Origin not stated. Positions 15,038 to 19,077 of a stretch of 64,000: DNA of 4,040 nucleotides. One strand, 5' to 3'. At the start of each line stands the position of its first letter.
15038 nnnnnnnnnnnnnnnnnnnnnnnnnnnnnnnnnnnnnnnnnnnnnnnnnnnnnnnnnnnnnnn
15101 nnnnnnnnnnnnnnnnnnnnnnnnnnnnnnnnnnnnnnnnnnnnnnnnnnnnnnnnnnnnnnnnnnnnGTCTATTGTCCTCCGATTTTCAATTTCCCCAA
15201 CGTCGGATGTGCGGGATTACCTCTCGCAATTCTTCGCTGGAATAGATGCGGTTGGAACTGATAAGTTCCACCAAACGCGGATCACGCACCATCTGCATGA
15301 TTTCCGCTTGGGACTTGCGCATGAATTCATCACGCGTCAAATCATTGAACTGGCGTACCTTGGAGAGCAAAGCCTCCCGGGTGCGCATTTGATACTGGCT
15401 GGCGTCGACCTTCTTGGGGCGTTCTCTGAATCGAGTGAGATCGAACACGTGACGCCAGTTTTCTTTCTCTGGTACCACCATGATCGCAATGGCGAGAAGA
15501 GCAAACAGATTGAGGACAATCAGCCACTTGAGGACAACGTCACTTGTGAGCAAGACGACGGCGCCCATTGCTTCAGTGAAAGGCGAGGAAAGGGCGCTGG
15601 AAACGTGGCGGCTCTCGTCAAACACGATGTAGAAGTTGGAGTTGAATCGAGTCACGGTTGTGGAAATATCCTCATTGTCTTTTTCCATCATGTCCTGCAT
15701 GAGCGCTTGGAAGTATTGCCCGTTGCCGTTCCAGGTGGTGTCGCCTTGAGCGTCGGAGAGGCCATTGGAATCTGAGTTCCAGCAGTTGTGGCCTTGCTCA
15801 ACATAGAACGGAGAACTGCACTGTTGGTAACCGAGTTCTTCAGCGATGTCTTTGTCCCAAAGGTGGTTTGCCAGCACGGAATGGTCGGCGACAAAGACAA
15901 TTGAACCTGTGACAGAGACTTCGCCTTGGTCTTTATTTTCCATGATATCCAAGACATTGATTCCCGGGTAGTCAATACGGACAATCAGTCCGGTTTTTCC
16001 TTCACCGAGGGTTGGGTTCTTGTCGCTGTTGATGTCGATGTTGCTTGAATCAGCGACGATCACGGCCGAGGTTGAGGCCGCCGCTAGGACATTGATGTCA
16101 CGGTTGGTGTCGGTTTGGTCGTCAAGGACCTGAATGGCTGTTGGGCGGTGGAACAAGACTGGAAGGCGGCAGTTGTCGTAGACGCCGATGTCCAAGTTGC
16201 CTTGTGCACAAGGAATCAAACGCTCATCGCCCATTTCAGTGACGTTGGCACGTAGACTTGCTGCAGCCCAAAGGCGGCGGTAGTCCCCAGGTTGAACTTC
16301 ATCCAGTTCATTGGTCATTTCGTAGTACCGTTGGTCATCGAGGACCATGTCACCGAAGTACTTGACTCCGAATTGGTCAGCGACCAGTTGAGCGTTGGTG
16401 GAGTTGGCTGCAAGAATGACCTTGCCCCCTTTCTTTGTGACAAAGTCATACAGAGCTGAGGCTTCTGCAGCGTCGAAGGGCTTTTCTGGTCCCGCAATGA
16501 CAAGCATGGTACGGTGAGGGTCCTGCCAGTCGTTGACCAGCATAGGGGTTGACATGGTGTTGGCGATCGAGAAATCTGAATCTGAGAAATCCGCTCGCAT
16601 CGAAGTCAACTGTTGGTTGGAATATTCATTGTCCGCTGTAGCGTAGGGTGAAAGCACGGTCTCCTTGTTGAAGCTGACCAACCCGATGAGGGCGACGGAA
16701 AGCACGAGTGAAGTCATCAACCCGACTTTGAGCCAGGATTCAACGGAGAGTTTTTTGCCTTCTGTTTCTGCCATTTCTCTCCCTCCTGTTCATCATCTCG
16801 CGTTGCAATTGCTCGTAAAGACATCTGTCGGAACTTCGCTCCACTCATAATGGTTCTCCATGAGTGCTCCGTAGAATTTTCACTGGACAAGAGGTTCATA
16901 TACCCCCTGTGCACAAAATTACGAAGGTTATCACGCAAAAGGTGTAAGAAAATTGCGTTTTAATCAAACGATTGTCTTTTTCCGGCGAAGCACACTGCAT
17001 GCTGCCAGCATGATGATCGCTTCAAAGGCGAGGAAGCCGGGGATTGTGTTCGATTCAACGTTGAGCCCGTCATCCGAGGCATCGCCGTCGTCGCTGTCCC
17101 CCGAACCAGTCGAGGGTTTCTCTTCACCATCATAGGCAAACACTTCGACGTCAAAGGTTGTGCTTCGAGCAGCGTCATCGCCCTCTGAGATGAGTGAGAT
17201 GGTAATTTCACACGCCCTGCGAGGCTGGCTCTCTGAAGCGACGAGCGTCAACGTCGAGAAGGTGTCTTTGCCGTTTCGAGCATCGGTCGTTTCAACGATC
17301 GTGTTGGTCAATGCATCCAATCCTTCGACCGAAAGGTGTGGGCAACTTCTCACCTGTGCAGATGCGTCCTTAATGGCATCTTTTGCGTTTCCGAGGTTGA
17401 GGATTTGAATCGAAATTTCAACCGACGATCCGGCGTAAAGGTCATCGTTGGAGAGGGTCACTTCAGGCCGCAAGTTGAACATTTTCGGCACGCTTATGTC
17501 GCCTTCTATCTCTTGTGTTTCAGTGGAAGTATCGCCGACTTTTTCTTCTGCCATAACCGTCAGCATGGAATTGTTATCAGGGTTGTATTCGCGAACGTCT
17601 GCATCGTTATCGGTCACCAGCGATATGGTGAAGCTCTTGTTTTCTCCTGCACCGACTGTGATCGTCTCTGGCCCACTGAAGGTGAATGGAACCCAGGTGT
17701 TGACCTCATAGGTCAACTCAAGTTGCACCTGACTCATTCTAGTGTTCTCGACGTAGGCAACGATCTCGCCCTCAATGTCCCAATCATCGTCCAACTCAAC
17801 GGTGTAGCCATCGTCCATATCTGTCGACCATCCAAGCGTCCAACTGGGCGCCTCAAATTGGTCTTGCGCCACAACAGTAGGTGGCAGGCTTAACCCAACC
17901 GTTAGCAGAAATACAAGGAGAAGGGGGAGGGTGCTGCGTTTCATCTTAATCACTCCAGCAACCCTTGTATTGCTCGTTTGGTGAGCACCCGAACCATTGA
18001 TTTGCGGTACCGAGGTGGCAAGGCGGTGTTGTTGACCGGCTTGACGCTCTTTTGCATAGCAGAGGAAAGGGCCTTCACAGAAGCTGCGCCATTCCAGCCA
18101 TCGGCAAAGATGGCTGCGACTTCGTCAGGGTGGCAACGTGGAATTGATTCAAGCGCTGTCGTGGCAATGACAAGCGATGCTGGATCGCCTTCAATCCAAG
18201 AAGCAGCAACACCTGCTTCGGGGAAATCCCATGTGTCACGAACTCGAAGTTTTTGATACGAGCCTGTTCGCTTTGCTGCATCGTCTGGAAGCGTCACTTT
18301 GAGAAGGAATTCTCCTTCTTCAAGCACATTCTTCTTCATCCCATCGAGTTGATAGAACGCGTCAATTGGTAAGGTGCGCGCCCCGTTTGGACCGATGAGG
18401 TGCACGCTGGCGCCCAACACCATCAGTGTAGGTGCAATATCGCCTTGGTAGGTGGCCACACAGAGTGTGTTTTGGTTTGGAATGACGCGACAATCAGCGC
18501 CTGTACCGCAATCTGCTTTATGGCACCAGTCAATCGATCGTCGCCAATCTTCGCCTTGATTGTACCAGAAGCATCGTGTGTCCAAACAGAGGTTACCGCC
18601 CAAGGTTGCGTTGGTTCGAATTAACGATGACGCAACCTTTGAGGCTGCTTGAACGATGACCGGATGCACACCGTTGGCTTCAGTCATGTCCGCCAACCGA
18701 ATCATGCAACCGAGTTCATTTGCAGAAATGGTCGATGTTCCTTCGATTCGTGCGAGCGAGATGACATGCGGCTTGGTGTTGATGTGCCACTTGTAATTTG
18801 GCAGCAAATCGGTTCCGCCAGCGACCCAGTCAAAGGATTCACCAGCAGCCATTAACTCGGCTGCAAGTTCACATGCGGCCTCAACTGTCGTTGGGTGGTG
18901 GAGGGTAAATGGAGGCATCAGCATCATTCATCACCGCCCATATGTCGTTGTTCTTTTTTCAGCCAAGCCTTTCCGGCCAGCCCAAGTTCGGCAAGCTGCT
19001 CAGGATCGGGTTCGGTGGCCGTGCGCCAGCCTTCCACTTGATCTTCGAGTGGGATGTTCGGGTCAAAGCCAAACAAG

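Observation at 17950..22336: Complete hcrCAB-like (4-hydroxybenzoyl-CoA reductase-type) molybdoenzyme in a presumed aerobic marine archaeon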

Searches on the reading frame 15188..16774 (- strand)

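Call 19: search_protein_families(library=pfam, proteins=[window:15188-16774:-], max_evalue=0.01)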
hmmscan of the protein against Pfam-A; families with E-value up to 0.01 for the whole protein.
window:15188-16774:- (528 aa): 2 families
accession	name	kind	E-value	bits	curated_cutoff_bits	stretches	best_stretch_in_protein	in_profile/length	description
PF14258.12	DUF4350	-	2.2e-07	31.8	30.4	1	84-303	35-165/181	Domain of unknown function (DUF4350)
PF09822.16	ABC_transp_aux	-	1.8e-05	24.6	34.7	1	48-129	14-86/288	ABC-type uncharacterized transport system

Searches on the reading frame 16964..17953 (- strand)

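Call 19: search_protein_families(library=pfam, proteins=[window:16964-17953:-], max_evalue=0.01)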
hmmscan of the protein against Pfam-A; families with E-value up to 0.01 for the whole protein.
window:16964-17953:- (329 aa): 1 family
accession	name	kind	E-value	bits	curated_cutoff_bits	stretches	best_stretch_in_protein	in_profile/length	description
PF07705.17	CARDB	-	0.00012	22.7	22.7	0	97-129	66-98/101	CARDB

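Call 95: search_protein_families(library=ncbifam, proteins=[window:16964-17953:-], max_evalue=1e-8)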
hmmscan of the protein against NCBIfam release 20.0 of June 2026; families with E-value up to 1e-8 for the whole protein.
window:16964-17953:- (329 aa): 0 families

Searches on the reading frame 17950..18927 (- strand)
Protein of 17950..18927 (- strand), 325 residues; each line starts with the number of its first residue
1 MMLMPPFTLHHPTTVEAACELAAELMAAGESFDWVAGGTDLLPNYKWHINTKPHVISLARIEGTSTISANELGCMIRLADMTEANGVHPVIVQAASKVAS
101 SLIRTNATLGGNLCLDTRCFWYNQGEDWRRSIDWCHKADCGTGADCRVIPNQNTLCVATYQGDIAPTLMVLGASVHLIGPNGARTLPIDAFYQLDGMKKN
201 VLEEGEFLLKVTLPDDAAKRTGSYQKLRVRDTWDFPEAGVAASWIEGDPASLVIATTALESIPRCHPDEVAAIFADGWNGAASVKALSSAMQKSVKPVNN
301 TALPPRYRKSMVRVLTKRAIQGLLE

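Call 3: search_protein_families(library=pfam, proteins=[window:17950-18927:-])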
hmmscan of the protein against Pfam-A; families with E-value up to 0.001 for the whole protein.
window:17950-18927:- (325 aa): 1 family
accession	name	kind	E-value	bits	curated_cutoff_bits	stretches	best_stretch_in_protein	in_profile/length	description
PF00941.27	FAD_binding_5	-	1.8e-29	103.2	27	1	7-215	3-169/170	FAD binding domain in molybdopterin dehydrogenase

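Call 4: search_protein_families(library=ncbifam, proteins=[window:17950-18927:-], max_evalue=0.00001)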
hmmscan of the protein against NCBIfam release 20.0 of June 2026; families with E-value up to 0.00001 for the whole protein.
window:17950-18927:- (325 aa): 6 families
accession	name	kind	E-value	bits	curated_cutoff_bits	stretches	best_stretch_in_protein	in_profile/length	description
TIGR03195.1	4hydrxCoA_B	equivalog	5.5e-69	232.7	404.55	1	5-324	3-320/321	4-hydroxybenzoyl-CoA reductase subunit beta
NF043083.1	XdhB_XDHase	equivalog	5.5e-24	84.8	310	2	155-322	115-282/289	xanthine dehydrogenase subunit XdhB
NF007427.0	PRK09971.1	equivalog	8.6e-23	80.9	287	2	155-321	115-281/292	xanthine dehydrogenase FAD-binding subunit XdhB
NF041019.1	glyceraldDH_beta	equivalog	5.8e-21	74.9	350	2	161-321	121-278/280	glyceraldehyde dehydrogenase subunit beta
TIGR02963.1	xanthine_xdhA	equivalog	1.1e-15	57.2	467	1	162-318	307-463/468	xanthine dehydrogenase small subunit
TIGR03199.1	pucC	equivalog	4.8e-11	42.5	306.05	1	12-115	1-108/264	xanthine dehydrogenase subunit C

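Call 6: search_solved_structures(query=window:17950-18927:-, show_alignments=2, max_evalue=0.00001)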
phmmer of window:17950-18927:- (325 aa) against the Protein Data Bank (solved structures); distinct sequences matched with E-value up to 0.00001: 9.
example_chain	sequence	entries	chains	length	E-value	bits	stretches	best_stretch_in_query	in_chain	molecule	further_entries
1rm6_B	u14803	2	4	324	3.4e-48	167.6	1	3-323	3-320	4-hydroxybenzoyl-CoA reductase beta subunit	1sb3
5y6q_B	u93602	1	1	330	7.3e-19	71.2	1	13-244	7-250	Aldehyde oxidase medium subunit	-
5g5g_B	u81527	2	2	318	2.2e-15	59.8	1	18-248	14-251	PUTATIVE XANTHINE DEHYDROGENASE YAGR MOLYBDENUM-BINDING SU SUBUNIT | Aldehyde oxidoreductase FAD-binding subunit PaoB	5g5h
1ffu_C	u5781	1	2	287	3.5e-14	55.8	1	166-321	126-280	CUTM, FLAVOPROTEIN OF CARBON MONOXIDE DEHYDROGENASE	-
1ffv_C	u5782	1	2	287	1.3e-13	54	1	166-321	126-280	CUTM, FLAVOPROTEIN OF CARBON MONOXIDE DEHYDROGENASE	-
8uem_B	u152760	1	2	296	1.8e-11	46.9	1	155-321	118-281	Carbon monoxide dehydrogenase medium chain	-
1zxi_C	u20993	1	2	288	1.3e-10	44.1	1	163-321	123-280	Carbon monoxide dehydrogenase medium chain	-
1n5w_C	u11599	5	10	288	2.7e-10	43.1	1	163-321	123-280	Carbon monoxide dehydrogenase medium chain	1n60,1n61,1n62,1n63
4zoh_B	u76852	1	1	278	1.2e-08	37.6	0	163-321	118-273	Putative oxidoreductase FAD-binding subunit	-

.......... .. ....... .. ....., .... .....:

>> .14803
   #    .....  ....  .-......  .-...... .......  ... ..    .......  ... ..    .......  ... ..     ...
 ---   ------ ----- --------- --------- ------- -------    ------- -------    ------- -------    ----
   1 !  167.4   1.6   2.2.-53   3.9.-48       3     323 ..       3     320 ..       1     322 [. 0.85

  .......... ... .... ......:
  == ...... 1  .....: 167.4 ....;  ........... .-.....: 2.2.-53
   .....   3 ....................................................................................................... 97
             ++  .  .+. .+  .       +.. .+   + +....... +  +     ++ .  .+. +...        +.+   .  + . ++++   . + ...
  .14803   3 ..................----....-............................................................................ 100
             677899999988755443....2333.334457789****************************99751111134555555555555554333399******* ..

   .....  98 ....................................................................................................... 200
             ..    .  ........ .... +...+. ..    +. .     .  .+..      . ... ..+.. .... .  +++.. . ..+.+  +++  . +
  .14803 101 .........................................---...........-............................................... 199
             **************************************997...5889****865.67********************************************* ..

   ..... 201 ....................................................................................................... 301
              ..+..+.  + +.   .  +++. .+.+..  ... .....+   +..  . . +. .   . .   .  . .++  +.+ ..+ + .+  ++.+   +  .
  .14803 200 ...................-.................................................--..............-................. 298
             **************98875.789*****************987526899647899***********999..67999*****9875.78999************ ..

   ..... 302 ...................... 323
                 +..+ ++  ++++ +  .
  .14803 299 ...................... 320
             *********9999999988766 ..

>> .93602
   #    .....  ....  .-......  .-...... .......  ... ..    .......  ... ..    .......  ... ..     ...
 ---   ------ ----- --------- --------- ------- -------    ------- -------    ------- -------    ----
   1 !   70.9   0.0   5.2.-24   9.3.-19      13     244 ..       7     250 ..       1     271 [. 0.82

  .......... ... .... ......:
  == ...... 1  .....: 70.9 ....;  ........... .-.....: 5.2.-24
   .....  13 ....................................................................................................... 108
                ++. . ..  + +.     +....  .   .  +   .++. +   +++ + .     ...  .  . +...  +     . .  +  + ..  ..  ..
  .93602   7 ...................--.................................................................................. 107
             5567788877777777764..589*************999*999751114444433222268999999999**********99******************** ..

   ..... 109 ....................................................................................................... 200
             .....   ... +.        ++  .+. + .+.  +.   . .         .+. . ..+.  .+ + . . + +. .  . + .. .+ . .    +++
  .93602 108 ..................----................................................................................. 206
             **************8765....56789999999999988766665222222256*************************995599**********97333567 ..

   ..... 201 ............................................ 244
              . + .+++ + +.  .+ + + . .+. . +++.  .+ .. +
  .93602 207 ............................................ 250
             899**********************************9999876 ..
